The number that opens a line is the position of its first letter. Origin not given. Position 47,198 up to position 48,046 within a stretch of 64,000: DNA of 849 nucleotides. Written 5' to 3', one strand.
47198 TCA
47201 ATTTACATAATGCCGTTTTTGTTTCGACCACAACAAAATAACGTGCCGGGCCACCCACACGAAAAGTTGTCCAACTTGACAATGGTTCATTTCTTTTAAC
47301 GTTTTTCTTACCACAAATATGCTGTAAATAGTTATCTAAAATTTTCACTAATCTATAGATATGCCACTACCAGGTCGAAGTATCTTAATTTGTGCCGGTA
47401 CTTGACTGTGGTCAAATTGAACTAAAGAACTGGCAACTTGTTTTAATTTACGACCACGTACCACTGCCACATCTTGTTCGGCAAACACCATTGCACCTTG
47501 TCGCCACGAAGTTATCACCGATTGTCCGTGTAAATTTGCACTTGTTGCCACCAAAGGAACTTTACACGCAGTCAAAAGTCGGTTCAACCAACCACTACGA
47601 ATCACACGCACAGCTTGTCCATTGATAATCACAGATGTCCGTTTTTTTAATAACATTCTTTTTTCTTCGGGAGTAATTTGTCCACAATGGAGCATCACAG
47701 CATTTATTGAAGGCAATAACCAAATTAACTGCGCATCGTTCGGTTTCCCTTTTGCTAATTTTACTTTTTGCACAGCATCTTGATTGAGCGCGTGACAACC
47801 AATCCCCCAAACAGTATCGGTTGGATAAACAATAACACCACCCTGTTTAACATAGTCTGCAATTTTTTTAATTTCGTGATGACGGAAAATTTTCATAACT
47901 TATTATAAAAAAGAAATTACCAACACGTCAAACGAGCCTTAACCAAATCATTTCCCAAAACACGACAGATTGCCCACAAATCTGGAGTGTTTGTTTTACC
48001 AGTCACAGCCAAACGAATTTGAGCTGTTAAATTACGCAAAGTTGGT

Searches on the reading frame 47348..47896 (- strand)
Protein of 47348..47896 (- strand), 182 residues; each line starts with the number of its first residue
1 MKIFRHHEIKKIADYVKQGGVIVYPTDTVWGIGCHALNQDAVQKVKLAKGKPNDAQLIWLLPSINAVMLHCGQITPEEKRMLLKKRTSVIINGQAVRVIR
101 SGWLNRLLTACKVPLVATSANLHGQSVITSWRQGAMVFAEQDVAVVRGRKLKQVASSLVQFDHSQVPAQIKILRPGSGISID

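Call 102: search_protein_families(library=pfam, proteins=[window:47348-47896:-], max_evalue=0.001)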
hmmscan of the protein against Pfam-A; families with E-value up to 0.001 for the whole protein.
window:47348-47896:- (182 aa): 1 family
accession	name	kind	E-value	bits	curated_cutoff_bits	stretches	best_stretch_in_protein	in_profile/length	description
PF01300.24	Sua5_yciO_yrdC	-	4.6e-25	88.6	25.1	1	15-176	2-178/178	Telomere recombination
